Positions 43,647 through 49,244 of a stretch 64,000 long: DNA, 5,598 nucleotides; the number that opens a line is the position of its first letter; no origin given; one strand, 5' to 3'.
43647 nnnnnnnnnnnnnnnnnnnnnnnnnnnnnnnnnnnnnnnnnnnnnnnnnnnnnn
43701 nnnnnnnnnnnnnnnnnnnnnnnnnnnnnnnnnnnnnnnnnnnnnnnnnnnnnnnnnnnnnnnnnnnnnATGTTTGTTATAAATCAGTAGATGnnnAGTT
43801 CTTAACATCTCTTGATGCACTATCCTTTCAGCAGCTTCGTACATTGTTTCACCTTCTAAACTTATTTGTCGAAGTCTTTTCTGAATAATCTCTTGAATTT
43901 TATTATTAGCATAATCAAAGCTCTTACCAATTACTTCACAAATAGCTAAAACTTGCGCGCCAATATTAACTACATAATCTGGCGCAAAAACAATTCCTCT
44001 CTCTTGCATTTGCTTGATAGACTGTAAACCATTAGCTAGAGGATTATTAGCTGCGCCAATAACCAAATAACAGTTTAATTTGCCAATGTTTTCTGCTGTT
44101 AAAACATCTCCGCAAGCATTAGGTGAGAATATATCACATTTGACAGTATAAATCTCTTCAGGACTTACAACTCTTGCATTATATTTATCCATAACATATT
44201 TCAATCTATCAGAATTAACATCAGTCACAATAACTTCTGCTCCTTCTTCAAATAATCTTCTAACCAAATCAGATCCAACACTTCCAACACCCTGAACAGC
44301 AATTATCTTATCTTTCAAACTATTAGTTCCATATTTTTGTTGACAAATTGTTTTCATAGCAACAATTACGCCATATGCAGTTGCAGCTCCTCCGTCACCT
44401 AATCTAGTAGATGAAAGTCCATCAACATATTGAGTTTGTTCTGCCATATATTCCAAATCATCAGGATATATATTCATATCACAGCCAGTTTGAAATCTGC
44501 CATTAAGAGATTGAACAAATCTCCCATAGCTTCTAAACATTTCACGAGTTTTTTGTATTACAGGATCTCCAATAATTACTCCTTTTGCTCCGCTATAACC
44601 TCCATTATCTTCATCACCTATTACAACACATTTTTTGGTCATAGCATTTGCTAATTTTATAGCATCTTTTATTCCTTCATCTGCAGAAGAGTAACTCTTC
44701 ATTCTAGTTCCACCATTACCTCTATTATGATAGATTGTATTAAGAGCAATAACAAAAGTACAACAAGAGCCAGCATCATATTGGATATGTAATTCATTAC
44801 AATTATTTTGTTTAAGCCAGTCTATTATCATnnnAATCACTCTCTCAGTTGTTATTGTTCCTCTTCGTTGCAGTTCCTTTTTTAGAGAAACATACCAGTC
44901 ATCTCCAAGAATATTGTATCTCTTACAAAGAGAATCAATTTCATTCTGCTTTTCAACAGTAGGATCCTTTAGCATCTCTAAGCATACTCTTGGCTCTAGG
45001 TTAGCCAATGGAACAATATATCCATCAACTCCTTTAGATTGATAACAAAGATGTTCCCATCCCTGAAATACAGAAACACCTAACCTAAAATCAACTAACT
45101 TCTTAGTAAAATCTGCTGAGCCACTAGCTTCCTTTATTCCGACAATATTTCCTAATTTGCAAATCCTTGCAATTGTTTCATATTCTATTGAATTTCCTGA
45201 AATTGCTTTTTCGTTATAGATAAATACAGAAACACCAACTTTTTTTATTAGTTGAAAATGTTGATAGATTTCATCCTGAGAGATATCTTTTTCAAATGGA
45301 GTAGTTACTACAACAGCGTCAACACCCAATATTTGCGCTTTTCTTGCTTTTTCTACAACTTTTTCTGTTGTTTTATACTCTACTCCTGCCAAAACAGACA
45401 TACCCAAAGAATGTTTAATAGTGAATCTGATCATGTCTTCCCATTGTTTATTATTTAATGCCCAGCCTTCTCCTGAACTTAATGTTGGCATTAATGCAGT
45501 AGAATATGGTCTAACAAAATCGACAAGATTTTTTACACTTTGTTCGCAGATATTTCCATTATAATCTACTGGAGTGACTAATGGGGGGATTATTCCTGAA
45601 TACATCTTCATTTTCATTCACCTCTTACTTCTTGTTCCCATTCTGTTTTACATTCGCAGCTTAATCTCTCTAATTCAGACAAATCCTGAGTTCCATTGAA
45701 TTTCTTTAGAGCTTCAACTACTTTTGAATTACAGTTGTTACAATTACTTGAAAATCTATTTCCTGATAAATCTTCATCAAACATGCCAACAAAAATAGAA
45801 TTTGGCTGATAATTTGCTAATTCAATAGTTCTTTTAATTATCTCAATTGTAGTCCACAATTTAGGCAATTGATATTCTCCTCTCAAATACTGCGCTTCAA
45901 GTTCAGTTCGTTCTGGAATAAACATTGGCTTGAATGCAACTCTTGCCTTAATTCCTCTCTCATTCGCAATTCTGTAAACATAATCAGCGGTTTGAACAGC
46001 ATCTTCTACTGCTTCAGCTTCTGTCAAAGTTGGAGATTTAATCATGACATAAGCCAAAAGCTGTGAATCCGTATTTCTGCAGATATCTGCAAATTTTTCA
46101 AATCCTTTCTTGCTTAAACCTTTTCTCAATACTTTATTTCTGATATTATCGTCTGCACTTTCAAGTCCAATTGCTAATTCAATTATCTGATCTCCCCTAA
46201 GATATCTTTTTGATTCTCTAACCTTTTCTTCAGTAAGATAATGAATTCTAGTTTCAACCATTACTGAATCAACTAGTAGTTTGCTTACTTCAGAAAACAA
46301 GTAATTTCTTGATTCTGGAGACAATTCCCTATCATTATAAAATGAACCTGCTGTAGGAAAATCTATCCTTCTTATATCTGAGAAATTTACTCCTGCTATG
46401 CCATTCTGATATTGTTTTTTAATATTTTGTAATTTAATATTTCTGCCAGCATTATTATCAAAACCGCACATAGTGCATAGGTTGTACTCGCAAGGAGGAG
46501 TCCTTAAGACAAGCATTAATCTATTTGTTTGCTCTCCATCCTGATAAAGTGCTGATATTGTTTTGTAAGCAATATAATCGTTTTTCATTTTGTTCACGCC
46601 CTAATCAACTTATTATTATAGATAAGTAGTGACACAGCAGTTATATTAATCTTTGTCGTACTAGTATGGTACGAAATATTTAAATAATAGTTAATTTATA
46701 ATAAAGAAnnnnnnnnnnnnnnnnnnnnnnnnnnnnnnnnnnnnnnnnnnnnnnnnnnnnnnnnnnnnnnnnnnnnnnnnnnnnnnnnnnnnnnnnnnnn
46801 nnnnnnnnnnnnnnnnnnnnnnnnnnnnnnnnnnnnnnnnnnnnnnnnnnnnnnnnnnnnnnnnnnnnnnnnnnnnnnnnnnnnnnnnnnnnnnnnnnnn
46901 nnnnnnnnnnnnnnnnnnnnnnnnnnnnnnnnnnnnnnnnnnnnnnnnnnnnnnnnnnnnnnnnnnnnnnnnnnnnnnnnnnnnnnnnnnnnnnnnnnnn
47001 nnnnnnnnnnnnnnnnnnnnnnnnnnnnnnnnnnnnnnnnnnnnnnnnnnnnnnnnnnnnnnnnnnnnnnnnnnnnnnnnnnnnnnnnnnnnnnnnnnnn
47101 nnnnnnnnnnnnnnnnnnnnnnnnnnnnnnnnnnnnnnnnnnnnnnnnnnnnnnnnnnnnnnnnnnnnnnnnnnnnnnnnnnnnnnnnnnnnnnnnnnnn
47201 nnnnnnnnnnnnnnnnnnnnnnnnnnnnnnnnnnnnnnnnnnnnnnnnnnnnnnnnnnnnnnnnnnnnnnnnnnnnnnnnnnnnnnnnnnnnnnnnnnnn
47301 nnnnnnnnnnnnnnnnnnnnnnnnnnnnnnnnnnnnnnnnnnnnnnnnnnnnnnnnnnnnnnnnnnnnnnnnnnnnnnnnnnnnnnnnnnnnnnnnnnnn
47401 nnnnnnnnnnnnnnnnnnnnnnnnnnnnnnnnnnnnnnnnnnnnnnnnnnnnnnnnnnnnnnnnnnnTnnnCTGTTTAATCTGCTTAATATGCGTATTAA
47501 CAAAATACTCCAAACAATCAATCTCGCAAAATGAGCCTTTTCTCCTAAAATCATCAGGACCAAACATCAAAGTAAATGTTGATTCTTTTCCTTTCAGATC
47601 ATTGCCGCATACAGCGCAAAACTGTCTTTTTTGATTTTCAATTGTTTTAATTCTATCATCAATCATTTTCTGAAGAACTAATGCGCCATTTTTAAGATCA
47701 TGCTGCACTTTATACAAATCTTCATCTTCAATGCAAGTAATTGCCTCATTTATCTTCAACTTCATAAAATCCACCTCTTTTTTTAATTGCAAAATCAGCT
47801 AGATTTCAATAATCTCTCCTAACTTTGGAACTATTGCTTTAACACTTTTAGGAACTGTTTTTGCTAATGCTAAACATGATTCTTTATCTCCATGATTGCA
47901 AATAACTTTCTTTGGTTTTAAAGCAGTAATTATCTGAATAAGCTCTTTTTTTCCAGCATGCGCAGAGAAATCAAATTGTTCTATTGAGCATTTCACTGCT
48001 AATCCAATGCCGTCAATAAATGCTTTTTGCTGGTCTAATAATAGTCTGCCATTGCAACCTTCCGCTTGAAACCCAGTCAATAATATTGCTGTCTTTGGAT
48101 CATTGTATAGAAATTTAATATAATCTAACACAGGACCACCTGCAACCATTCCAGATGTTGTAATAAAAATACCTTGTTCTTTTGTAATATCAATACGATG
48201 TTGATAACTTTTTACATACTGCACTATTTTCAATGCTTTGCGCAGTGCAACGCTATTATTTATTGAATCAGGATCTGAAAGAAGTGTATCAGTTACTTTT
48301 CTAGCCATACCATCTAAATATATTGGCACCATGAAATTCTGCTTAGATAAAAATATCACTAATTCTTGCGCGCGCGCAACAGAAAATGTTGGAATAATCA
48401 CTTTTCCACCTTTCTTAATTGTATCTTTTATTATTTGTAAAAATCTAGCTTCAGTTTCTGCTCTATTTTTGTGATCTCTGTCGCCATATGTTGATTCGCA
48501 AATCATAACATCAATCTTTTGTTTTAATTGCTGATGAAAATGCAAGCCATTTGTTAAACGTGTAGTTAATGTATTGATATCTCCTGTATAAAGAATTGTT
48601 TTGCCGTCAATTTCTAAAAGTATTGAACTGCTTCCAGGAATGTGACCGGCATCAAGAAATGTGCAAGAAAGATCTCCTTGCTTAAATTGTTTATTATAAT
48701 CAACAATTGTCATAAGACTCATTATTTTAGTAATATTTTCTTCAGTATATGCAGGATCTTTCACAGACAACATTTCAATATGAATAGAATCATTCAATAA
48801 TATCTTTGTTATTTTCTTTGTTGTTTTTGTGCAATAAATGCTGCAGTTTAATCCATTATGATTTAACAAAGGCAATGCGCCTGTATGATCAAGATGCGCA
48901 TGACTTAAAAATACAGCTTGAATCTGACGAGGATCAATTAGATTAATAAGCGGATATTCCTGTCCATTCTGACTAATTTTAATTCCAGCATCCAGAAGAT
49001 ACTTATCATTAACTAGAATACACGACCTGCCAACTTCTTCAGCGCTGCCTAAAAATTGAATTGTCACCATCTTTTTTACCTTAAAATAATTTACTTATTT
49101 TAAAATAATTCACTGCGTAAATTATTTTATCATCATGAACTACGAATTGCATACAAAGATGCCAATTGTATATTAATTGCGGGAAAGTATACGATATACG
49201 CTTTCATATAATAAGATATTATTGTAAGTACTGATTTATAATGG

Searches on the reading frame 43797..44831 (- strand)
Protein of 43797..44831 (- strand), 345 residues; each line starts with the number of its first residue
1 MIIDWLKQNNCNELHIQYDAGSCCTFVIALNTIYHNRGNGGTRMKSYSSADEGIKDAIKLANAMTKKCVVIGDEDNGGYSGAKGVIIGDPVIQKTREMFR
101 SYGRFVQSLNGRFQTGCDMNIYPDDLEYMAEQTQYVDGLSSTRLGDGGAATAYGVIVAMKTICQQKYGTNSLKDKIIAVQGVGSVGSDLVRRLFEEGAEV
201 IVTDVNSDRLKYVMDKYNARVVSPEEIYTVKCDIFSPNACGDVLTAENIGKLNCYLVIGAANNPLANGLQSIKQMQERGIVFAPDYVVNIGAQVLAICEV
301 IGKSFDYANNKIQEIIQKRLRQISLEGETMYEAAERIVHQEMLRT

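Call 19: search_protein_families(library=pfam, proteins=[window:43797-44831:-], max_evalue=0.001)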
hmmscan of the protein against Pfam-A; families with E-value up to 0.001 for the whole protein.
window:43797-44831:- (345 aa): 5 families
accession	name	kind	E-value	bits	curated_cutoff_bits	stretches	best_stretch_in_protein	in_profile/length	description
PF00208.27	ELFV_dehydrog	-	3.6e-18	66.6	23.4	2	216-323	96-206/241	Glutamate/Leucine/Phenylalanine/Valine dehydrogenase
PF02812.23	ELFV_dehydrog_N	-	1.8e-11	44.3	25.3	1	38-134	35-128/129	Glu/Leu/Phe/Val dehydrogenase, dimerisation domain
PF00106.31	adh_short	-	5.1e-05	23.3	26.6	1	176-261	2-86/195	short chain dehydrogenase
PF02826.25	2-Hacid_dh_C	-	0.00012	21.9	25.1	1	164-236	26-96/178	D-isomer specific 2-hydroxyacid dehydrogenase, NAD binding domain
PF03807.23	F420_oxidored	-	0.00035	21.5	21.6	0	177-226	2-55/94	NADP oxidoreductase coenzyme F420-dependent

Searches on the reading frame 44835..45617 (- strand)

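Call 29: search_protein_families(library=pfam, proteins=[window:44835-45617:-], max_evalue=0.001)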
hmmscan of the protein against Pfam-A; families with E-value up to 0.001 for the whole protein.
window:44835-45617:- (261 aa): 1 family
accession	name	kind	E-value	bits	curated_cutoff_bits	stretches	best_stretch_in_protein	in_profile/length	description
PF00701.28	DHDPS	-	2.1e-31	109.2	22.1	1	6-230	2-232/289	Dihydrodipicolinate synthetase family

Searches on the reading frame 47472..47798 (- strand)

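Call 19: search_protein_families(library=pfam, proteins=[window:47472-47798:-], max_evalue=0.001)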
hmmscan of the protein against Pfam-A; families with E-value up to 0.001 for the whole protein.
window:47472-47798:- (109 aa): 1 family
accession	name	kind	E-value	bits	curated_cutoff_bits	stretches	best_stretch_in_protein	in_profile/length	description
PF24461.1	DUF7576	-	0.00044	20.5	27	1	53-98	12-57/60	Family of unknown function (DUF7576)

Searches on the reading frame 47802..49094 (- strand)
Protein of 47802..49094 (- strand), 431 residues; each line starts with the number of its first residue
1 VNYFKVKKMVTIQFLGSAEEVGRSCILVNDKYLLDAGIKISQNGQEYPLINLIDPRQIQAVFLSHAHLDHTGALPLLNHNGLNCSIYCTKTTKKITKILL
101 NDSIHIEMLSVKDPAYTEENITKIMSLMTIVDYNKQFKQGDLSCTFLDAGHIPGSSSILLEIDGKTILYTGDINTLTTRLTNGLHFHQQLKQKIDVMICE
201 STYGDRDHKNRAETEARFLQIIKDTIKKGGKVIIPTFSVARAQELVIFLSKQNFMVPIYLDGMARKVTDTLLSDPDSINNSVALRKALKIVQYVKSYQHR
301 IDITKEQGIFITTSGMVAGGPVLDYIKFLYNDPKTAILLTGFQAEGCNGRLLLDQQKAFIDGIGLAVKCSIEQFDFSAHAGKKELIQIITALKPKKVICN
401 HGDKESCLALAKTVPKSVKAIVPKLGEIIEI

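Call 19: search_protein_families(library=pfam, proteins=[window:47802-49094:-], max_evalue=0.001)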
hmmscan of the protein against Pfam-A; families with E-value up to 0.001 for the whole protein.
window:47802-49094:- (431 aa): 5 families
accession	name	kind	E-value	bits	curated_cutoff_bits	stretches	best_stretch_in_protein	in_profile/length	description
PF07521.17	RMMBL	-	3.9e-16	59.2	21.6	1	365-414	2-52/63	Zn-dependent metallo-hydrolase RNA specificity domain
PF10996.14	Beta-Casp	-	4.3e-15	56.7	27.7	1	242-350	1-118/120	Beta-Casp domain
PF16661.11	Lactamase_B_6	-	1.8e-12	47.5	27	1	33-198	10-187/193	Metallo-beta-lactamase superfamily domain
PF12706.13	Lactamase_B_2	-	4.1e-12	46.6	27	1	32-206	3-169/200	Beta-lactamase superfamily domain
PF00753.33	Lactamase_B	-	1.1e-11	45.5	22.7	1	23-173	6-150/196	Metallo-beta-lactamase superfamily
